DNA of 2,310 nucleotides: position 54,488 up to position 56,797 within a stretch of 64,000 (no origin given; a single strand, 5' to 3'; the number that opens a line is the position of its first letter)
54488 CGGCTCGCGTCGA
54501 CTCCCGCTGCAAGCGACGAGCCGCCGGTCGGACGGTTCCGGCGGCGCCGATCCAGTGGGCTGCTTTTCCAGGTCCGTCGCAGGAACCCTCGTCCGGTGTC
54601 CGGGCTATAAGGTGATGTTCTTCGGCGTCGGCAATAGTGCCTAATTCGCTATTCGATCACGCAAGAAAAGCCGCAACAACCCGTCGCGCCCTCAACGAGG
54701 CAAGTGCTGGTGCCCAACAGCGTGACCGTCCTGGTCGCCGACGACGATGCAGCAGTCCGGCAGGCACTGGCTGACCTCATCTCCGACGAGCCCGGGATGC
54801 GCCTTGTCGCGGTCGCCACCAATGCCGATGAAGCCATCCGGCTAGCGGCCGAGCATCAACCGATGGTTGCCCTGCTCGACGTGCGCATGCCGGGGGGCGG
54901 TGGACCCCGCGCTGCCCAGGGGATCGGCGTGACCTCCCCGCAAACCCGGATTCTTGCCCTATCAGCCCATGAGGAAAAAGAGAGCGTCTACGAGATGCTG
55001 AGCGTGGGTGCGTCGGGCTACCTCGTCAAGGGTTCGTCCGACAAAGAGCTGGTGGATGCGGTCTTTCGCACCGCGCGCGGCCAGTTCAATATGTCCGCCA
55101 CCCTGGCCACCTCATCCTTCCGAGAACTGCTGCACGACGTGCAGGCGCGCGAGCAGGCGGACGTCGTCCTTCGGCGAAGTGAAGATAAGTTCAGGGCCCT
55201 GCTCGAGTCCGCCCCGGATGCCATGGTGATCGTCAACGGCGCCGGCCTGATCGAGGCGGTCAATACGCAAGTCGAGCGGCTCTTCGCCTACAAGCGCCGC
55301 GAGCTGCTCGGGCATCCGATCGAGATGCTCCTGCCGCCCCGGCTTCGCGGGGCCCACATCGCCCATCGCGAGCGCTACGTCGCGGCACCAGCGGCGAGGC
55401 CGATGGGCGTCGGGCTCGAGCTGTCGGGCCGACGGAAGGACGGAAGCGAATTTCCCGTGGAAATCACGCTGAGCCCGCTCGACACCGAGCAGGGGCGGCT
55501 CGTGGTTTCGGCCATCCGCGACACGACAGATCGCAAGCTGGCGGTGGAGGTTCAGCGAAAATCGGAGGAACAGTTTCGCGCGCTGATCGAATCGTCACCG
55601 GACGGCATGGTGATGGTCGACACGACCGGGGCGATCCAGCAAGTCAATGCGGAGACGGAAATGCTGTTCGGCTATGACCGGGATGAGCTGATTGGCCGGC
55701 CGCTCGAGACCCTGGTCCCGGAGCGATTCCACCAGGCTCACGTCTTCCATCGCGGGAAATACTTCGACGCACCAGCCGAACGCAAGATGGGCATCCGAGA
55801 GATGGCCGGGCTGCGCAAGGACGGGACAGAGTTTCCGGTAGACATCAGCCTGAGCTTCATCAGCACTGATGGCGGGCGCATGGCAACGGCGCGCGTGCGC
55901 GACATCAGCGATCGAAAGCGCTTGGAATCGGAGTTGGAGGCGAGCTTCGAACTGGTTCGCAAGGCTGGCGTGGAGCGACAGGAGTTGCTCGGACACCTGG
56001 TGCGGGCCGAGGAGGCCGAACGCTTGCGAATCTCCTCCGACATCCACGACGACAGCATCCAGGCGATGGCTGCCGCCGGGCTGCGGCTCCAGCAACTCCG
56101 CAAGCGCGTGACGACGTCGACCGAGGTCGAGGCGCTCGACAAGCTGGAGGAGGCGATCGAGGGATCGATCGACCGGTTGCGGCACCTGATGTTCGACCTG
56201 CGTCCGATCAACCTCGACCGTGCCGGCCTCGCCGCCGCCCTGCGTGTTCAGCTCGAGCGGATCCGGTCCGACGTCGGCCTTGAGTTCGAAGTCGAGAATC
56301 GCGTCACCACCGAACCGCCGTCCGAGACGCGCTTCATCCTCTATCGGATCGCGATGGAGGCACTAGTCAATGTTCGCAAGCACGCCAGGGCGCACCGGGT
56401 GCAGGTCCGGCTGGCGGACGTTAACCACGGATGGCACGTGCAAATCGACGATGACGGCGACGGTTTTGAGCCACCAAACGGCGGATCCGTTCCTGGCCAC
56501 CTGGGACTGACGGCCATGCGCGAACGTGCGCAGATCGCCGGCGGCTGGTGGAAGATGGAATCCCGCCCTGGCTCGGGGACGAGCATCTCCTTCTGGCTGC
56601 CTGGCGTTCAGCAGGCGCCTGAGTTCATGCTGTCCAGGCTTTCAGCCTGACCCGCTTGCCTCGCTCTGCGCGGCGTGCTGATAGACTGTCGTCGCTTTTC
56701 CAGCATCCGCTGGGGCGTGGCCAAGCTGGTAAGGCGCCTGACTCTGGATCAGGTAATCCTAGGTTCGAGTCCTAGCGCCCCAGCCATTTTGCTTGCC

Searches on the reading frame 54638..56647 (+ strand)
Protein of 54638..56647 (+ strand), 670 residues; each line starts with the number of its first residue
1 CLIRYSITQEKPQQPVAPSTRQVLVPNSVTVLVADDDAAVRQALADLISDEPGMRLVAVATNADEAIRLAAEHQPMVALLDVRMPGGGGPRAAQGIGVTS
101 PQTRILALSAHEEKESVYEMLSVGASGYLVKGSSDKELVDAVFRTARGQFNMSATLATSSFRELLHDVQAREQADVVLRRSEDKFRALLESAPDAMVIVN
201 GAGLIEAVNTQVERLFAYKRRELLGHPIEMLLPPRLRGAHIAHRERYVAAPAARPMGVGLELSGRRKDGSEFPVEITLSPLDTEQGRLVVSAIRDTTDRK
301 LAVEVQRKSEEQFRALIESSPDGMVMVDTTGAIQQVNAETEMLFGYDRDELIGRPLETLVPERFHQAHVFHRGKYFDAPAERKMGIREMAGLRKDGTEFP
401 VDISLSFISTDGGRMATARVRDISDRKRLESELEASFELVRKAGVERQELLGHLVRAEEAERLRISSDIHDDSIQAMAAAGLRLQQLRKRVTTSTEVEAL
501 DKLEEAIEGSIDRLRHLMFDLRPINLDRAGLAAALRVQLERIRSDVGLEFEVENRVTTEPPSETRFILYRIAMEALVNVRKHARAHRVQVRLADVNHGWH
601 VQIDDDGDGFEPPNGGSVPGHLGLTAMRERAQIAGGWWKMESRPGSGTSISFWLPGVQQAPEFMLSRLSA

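Call 29: search_protein_families(library=pfam, proteins=[window:54638-56647:+], max_evalue=0.001)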
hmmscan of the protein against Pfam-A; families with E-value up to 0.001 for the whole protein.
window:54638-56647:+ (670 aa): 9 families
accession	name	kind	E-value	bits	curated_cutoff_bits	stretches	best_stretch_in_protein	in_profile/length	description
PF00989.32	PAS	-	1.2e-29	103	22.6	2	311-423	1-113/113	PAS fold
PF13426.13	PAS_9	-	1.3e-28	99.7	27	2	193-298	1-103/103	PAS domain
PF00072.30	Response_reg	-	2.1e-22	79.8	30.2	1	31-142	1-110/111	Response regulator receiver domain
PF08448.16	PAS_4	-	2.2e-19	70.1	23.1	2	189-300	1-109/110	PAS fold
PF13188.13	PAS_8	-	4.6e-17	61.7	21.8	2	311-368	1-59/65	PAS domain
PF24820.1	Diguanyl_cycl_sensor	-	5.2e-14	52.5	28.1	2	317-411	2-99/109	Diguanylate cyclase-like sensor domain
PF02518.31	HATPase_c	-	2e-09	38.3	26.4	1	568-655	6-108/111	Histidine kinase-, DNA gyrase B-, and HSP90-like ATPase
PF07730.19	HisKA_3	-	8.4e-09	36.3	24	1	461-524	1-66/68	Histidine kinase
PF08447.18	PAS_3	-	2.3e-05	25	25.6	0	208-289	4-83/89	PAS fold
